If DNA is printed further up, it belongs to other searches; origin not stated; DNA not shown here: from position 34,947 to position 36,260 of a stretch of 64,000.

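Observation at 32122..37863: Acyl-carrier N-acylation module (class-I aminotransferase / ACP / acyl-AMP ligase / M29-like / LpxD-like acyltransferase) embedded in a glycan operon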

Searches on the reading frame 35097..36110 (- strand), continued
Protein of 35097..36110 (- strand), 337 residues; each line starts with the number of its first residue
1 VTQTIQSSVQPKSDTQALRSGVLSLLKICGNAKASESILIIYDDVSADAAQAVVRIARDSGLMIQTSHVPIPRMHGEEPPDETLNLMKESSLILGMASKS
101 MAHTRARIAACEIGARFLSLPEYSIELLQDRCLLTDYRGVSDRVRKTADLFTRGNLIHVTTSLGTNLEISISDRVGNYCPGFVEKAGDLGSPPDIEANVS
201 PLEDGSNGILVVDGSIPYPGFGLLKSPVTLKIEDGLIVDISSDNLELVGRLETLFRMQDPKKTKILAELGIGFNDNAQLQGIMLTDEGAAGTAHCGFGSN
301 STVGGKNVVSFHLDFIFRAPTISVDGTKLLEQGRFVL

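Call 26: predict_structure(alignment_id=A1)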
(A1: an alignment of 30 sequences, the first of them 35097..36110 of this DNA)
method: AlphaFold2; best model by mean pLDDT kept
length: 337 residues; sequences in the alignment: 30
mean_pLDDT: 94.1   pTM: 0.88
mean pLDDT of the five models: 94.1, 93.8, 93.7, 93.0, 92.9
residues with pLDDT >= 90: 293; 70-90: 32; 50-70: 6; < 50: 6
segments of 3 or more residues with pLDDT < 50: 1-4
pLDDT, mean of each block of 10 residues (from residue 1): 49 88 98 98 98 98 98 88 98 96 93 98 96 96 96 98 98 94 96 97 93 94 97 97 98 94 96 97 94 95 85 95 98 97
secondary structure, 60 per line:
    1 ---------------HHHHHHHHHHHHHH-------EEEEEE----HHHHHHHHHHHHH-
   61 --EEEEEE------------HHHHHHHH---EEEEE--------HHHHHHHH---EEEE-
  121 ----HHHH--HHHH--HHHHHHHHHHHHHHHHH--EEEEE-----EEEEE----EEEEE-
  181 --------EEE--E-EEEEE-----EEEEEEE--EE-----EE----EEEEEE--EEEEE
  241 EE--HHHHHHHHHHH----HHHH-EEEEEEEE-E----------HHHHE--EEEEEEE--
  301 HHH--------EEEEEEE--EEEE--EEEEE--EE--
elements in order: H16-29 E37-42 H47-59 E63-68 H81-88 E92-96 H105-112 E116-119 H125-128 H131-134 H137-153 E156-160 E166-170 E175-179 E189-191 E196-200 E206-212 E228-233 E236-242 H245-255 H260-263 E265-272 H285-288 E292-298 E312-318 E321-324 E327-331

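Call 30: fold_search(model_id=the predicted structure, library=pdb)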
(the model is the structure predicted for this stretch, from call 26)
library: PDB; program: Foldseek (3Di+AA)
matches with E <= 10: 1794; with E <= 0.001: 12
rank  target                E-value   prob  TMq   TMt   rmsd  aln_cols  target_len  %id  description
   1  7cn3_C                2.3e-25  1.00  0.79  0.77   3.7       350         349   19  2,5-dihydroxypridine Dioxygenase in complex with 2,5-dihydroxypridine and product N-formylmaleamic acid (released 2020-12-16)
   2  7cup_E                9.7e-25  1.00  0.81  0.78   3.0       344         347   19  Structure of 2,5-dihydroxypridine Dioxygenase from Pseudomonas putida KT2440 (released 2020-12-16)
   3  7cn3_A                9.7e-25  1.00  0.80  0.78   3.1       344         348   19  2,5-dihydroxypridine Dioxygenase in complex with 2,5-dihydroxypridine and product N-formylmaleamic acid (released 2020-12-16)
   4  4icq_A                5.7e-16  1.00  0.61  0.51   8.0       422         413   14  Structural basis for substrate recognition and reaction mechanism of bacterial aminopeptidase peps (released 2013-10-23)
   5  1zjc                  9.3e-16  1.00  0.60  0.51   8.0       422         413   15  Aminopeptidase S from S. aureus (released 2005-06-07)
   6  4ics_A                1.2e-15  1.00  0.61  0.51   8.1       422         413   15  Crystal structure of PepS from Streptococcus pneumoniae in complex with a substrate (released 2013-10-23)
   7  4icr_A                2.2e-15  1.00  0.65  0.55   7.3       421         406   16  Structural basis for substrate recognition and reaction mechanism of bacterial aminopeptidase peps (released 2013-10-23)
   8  2ayi_A                2.2e-14  1.00  0.70  0.60   5.5       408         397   15  Wild-type AmpT from Thermus thermophilus (released 2005-11-08)
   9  6zsu_A                1.8e-11  1.00  0.52  0.57   6.8       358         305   17  Structure of crocagin biosynthetic protein CgnE (released 2022-07-20)
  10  6zsv_A                1.4e-10  1.00  0.52  0.56   8.0       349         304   15  Structure of crocagin biosynthetic protein CgnB (released 2022-07-20)
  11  6zsu_B                2.2e-10  1.00  0.51  0.56   6.9       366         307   16  Structure of crocagin biosynthetic protein CgnE (released 2022-07-20)
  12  6zsv_B                2.8e-10  1.00  0.51  0.54   8.1       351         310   15  Structure of crocagin biosynthetic protein CgnB (released 2022-07-20)
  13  5zxl_A                1.1e-03  0.99  0.22  0.21  11.1       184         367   14  Structure of GldA from E.coli (released 2019-03-20)
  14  2p1r_A                1.6e-03  0.44  0.21  0.23  18.2       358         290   11  Crystal structure of Salmonella typhimurium YegS, a putative lipid kinase homologous to eukaryotic sphingosine and dia (released 2007-10-23)
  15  7zeq_Y                1.9e-03  0.21  0.18  0.09  19.9       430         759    9  Apo crystal structure of beta-xylosidase from Thermotoga maritima (released 2023-04-19)
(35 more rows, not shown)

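Call 33: search_solved_structures(query=A1, max_evalue=1, show_alignments=3)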
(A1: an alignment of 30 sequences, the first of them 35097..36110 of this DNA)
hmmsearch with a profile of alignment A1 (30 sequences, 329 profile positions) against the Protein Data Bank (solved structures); distinct sequences matched with E-value up to 1: 3.
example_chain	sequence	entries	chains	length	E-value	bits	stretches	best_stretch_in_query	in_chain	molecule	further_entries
7cn3_A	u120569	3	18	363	3.1e-13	53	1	77-328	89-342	2,5-dihydroxypyridine 5,6-dioxygenase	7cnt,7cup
4icq_A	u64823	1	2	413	0.0038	19.8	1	129-266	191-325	Aminopeptidase PepS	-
4icr_A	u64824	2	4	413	0.0039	19.8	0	129-261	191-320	Aminopeptidase PepS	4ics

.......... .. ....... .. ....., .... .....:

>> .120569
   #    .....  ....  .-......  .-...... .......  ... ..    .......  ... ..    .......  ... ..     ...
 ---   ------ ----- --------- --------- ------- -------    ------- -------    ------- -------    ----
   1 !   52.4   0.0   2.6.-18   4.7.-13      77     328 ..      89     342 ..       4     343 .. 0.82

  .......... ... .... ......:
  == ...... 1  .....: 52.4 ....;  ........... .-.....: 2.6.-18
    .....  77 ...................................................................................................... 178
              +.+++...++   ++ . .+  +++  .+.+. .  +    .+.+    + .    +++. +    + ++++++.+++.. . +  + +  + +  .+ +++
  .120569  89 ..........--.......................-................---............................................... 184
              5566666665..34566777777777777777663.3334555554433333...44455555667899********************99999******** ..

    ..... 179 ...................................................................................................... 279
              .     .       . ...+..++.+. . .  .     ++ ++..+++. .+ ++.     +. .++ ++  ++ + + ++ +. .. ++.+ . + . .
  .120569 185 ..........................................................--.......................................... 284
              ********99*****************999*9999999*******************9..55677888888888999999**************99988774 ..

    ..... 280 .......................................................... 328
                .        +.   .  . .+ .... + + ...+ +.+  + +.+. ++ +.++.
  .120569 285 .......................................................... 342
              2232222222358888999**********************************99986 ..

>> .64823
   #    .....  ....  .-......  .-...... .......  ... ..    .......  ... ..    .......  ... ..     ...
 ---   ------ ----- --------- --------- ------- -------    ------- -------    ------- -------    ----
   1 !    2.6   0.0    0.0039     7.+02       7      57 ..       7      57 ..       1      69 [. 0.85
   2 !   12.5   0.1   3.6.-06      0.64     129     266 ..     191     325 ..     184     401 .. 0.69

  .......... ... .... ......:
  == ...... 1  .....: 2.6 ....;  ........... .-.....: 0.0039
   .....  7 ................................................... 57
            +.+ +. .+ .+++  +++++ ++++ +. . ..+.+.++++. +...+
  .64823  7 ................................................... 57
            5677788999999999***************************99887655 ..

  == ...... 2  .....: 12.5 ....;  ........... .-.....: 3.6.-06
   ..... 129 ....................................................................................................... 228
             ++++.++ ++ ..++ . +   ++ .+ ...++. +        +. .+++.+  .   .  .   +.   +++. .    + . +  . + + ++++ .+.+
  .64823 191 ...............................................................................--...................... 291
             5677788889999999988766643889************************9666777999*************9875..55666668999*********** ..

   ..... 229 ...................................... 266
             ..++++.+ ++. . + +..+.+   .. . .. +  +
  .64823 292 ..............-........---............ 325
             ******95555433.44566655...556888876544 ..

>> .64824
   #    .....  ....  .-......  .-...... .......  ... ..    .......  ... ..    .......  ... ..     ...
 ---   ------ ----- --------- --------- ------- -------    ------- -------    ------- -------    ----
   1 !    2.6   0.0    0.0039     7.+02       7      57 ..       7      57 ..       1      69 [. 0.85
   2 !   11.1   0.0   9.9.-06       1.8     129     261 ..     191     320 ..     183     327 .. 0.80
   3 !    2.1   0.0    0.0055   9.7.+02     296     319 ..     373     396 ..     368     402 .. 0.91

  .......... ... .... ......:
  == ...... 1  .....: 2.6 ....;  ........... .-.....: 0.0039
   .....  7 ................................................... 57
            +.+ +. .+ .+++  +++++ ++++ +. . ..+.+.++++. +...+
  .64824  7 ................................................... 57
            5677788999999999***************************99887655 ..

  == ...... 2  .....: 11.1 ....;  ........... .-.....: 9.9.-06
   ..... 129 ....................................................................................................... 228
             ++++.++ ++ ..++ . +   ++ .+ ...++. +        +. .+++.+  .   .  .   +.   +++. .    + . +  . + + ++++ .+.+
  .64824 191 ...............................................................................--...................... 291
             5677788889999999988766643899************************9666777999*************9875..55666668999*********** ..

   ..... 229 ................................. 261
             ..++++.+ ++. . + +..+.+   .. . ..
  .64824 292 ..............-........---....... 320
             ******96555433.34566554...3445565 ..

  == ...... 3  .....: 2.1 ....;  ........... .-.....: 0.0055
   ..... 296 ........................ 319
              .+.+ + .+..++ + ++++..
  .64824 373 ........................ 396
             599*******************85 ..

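Call 52: search_dna_similar(query=window:35097-36110:-, collection=plasmids, mode=protein, max_rows=25, max_evalue=1e-10)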
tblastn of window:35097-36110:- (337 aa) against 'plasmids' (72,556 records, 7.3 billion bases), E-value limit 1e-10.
Records with a match: 11; places in all: 17; records where one place covers at least 80% of the query: 6.
Best place of each record, by identity: <60% 11.
By first word of the organism name: Natribaculum 2; Natronosalvus 1; Salinigranum 1; Salipiger 1; Neorhizobium 1; Haladaptatus 1; Niallia 1; Halorussus 1; Streptomyces 1; Rhodococcus 1.
By predicted mobility (MOB-suite, as given by PLSDB): non-mobilizable 10; mobilizable 1.
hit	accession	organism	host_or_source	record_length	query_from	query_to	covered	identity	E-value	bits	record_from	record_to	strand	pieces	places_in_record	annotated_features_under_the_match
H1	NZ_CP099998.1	Natronosalvus halobius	cell culture,sediment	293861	18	329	93%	31.0%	4e-30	128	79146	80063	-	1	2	aminopeptidase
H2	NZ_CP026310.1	Salinigranum rubrum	cell culture,marine solar saltern brine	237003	14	337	96%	29.4%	3e-26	116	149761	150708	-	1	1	aminopeptidase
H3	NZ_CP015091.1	Salipiger abyssi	single cell,marine seawater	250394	17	337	95%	28.7%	1e-20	100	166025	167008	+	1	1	aminopeptidase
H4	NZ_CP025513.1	Neorhizobium sp. SOG26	Oryza glumipatula,Whole ...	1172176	13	333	95%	27.8%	8e-30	127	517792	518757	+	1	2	none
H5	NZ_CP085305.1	Haladaptatus pallidirubidus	cell culture,saline soil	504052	18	335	94%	28.0%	7e-32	133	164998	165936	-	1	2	aminopeptidase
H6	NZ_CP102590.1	Niallia taxi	-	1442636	76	335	77%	32.7%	1e-31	132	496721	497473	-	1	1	none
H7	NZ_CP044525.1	Halorussus halophilus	pure culture,marine solar saltern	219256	24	333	92%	27.0%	5e-29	124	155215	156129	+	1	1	aminopeptidase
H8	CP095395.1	Natribaculum longum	cell culture,saline soil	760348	72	337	79%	29.0%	1e-26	118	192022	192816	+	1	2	none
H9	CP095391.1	Natribaculum breve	cell culture,saline soil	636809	72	337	79%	29.0%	1e-26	118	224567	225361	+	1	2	none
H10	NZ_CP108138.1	Streptomyces sp. NBC_00184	-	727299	78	336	77%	27.7%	1e-14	82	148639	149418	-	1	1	hypothetical protein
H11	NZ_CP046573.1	Rhodococcus sp. WAY2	cell culture,bacterial consortium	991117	73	333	77%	27.2%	2e-16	88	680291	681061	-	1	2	aminopeptidase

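Call 86: search_protein_representatives(protein=window:35097-36110:-)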
Query: 337 residues. Proteins with E-value up to 0.001 (for the whole library): 3138; up to 1e-10: 1572; up to 1e-30: 293. The best 150 are listed.
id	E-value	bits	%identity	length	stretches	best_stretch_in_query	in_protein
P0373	7.1e-85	301.3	47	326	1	18-334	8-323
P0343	8.5e-80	284.7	45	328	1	23-334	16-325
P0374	2.9e-78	279.6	47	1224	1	15-326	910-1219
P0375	5.5e-75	268.9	45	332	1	19-334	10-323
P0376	1.2e-74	267.8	43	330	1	17-334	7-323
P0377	1.7e-74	267.2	42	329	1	20-335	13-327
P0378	2.6e-73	263.3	42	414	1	20-327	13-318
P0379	6.4e-73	262.1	43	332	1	23-334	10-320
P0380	1.4e-72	261.0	41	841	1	19-335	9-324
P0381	3.9e-72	259.5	41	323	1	18-327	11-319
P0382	4.2e-72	259.4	43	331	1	21-334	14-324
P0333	1.0e-71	258.1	41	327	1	22-336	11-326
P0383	1.6e-71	257.4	40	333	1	10-333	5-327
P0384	2.0e-70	253.9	41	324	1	19-336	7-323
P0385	6.0e-70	252.3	41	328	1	20-336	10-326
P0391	2.3e-67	243.8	41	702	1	9-336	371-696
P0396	9.6e-65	235.2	42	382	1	24-336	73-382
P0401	3.6e-63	230.0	38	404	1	19-335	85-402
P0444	2.4e-46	174.7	50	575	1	161-336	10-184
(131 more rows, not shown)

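Call 87: search_protein_families(library=pfam, proteins=[P0374, P0380, P0391, P0378, P0401, P0396, P0444], max_evalue=0.001)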
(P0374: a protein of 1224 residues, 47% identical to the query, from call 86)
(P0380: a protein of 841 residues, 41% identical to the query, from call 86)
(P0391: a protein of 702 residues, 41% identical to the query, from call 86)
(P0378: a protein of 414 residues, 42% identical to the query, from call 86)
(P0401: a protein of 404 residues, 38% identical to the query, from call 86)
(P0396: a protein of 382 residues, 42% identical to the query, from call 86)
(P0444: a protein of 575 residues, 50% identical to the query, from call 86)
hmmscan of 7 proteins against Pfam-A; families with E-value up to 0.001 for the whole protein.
P0374 (1224 aa): 5 families
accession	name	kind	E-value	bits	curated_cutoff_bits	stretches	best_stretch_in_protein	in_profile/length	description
PF00155.27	Aminotran_1_2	-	3.1e-60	204.7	19.7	1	581-891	36-357/361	Aminotransferase class I and II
PF00501.34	AMP-binding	-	4e-51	174.4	29.9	1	15-366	4-384/384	AMP-binding enzyme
PF13193.12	AMP-binding_C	-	3.9e-15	57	24.5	1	416-492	2-76/76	AMP-binding enzyme C-terminal domain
PF01041.23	DegT_DnrJ_EryC1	-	2.6e-08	33.9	19.8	1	617-719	46-147/360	DegT/DnrJ/EryC1/StrS aminotransferase family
PF01053.26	Cys_Met_Meta_PP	-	0.00054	19.1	27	0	607-720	63-176/381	Cys/Met metabolism PLP-dependent enzyme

P0380 (841 aa): 3 families
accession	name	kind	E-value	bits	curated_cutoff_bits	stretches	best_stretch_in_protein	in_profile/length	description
PF00501.34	AMP-binding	-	4.1e-69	233.7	29.9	1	339-703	6-384/384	AMP-binding enzyme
PF13193.12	AMP-binding_C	-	2.9e-17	63.8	24.5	1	753-826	1-76/76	AMP-binding enzyme C-terminal domain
PF02073.20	Peptidase_M29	-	9.3e-06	25.1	27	1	128-304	186-379/406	Thermophilic metalloprotease (M29)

P0391 (702 aa): 1 family
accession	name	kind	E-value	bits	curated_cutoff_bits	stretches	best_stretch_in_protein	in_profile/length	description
PF00682.25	HMGL-like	-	5.3e-34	118.2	29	1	8-262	2-257/260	HMGL-like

P0378 (414 aa): 2 families
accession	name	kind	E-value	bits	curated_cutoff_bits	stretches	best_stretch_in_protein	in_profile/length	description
PF02073.20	Peptidase_M29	-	3.6e-07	29.8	27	1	141-318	196-391/406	Thermophilic metalloprotease (M29)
PF00550.31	PP-binding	-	0.00051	20.7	20.8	1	358-403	23-65/67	Phosphopantetheine attachment site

P0401 (404 aa): 1 family
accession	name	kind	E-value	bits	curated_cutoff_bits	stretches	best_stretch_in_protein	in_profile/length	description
PF02073.20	Peptidase_M29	-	4.6e-05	22.9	27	0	259-393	244-390/406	Thermophilic metalloprotease (M29)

P0396 (382 aa): 1 family
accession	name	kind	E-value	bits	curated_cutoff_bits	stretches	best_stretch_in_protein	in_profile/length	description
PF02073.20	Peptidase_M29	-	2.6e-06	26.9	27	1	176-349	176-352/406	Thermophilic metalloprotease (M29)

P0444 (575 aa): 1 family
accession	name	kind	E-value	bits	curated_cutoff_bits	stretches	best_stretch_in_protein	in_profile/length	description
PF00501.34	AMP-binding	-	7.7e-50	170.2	29.9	1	199-557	6-361/384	AMP-binding enzyme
